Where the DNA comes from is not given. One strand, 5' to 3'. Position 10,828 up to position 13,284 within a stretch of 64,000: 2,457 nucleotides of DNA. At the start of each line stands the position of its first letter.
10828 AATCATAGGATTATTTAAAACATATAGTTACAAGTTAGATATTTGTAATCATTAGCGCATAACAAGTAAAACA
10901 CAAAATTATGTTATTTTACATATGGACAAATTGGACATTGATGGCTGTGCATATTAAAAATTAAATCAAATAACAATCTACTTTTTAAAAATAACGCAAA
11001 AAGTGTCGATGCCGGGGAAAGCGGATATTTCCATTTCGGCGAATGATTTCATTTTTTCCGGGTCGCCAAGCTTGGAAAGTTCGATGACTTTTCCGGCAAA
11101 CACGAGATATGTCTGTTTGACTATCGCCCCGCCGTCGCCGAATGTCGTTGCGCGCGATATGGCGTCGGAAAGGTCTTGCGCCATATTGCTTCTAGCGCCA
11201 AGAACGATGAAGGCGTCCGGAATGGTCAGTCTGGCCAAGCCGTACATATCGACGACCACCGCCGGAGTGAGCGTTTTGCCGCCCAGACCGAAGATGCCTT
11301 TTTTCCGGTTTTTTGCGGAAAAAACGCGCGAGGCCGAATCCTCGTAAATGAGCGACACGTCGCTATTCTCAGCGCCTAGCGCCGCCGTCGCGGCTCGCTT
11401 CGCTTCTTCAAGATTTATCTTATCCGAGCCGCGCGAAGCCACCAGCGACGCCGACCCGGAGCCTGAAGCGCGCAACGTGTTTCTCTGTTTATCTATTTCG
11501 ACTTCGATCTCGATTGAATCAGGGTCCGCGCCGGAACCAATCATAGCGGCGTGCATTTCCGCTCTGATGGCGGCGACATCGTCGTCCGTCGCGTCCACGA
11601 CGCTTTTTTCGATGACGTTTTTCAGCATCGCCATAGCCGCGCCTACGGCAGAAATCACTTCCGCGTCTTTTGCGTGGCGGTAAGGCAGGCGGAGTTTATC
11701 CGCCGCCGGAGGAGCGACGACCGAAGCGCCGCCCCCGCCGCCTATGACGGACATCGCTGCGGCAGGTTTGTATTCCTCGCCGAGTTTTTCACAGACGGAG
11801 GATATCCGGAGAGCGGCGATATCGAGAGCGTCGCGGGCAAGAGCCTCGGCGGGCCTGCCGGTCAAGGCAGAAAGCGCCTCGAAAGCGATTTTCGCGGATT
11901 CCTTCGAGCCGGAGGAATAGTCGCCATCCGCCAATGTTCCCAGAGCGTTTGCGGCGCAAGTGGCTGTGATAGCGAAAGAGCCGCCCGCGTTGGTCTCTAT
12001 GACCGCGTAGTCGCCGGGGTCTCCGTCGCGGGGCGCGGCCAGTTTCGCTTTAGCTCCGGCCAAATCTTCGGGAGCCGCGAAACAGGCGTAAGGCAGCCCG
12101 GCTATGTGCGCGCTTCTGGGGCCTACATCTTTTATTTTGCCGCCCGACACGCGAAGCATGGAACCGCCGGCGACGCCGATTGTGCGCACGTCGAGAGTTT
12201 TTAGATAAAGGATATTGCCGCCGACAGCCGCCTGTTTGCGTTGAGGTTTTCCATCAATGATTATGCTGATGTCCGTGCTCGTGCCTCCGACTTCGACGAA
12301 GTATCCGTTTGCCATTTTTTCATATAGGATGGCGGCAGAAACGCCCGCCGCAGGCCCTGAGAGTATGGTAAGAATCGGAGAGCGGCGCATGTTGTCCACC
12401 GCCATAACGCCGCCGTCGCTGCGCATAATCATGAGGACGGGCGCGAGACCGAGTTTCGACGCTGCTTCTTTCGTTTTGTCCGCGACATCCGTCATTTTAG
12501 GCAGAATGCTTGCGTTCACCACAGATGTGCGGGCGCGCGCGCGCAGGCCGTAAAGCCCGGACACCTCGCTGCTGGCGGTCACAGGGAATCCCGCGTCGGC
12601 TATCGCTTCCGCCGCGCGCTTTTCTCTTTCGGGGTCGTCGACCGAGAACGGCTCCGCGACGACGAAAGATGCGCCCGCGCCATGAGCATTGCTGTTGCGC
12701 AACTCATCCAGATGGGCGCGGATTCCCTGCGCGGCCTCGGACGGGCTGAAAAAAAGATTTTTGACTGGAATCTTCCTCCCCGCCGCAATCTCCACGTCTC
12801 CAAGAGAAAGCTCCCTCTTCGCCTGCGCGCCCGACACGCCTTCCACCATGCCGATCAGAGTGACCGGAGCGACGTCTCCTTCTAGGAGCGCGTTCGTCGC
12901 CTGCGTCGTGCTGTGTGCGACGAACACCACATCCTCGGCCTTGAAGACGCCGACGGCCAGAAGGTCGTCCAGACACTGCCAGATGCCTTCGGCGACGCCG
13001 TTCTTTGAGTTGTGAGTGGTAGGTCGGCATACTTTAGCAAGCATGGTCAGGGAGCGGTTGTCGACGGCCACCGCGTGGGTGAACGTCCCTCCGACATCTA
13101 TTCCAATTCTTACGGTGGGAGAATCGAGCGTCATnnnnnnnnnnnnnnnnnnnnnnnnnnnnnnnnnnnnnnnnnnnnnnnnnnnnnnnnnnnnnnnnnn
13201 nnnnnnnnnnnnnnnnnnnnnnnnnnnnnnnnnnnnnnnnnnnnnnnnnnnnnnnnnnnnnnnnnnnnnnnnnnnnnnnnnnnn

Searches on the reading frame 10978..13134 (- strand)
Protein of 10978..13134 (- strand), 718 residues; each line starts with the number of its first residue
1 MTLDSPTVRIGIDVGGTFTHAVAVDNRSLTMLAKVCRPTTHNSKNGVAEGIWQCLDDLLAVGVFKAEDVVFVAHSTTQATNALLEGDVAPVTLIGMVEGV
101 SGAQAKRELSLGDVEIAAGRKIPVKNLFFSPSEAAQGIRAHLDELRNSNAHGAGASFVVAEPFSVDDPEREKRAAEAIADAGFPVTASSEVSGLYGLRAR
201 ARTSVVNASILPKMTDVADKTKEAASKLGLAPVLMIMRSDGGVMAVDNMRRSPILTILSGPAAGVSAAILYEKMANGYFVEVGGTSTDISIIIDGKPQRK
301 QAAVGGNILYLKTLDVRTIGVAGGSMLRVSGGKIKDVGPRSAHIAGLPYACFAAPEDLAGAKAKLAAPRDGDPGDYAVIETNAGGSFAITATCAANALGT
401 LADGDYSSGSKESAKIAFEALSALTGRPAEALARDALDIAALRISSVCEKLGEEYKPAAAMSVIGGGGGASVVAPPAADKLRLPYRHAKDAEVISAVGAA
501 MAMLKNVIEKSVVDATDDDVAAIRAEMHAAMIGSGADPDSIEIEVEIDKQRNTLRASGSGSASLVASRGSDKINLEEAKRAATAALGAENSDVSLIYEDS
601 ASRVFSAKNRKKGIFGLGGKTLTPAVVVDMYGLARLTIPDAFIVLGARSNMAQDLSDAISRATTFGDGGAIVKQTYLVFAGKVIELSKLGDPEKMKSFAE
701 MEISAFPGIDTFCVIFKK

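Call 15: search_protein_families(library=pfam, proteins=[window:10978-13134:-], max_evalue=0.01)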
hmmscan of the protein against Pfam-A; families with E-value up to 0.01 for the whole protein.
window:10978-13134:- (718 aa): 3 families
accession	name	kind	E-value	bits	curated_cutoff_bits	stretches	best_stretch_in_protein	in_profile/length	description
PF01968.24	Hydantoinase_A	-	7.3e-50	170.3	22.9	1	200-505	1-288/291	Hydantoinase/oxoprolinase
PF05378.19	Hydant_A_N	-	4.6e-21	75.8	25.2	1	9-180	1-174/176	Hydantoinase/oxoprolinase N-terminal region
PF13941.12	MutL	-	1.3e-06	27.9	27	1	12-64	4-54/450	MutL protein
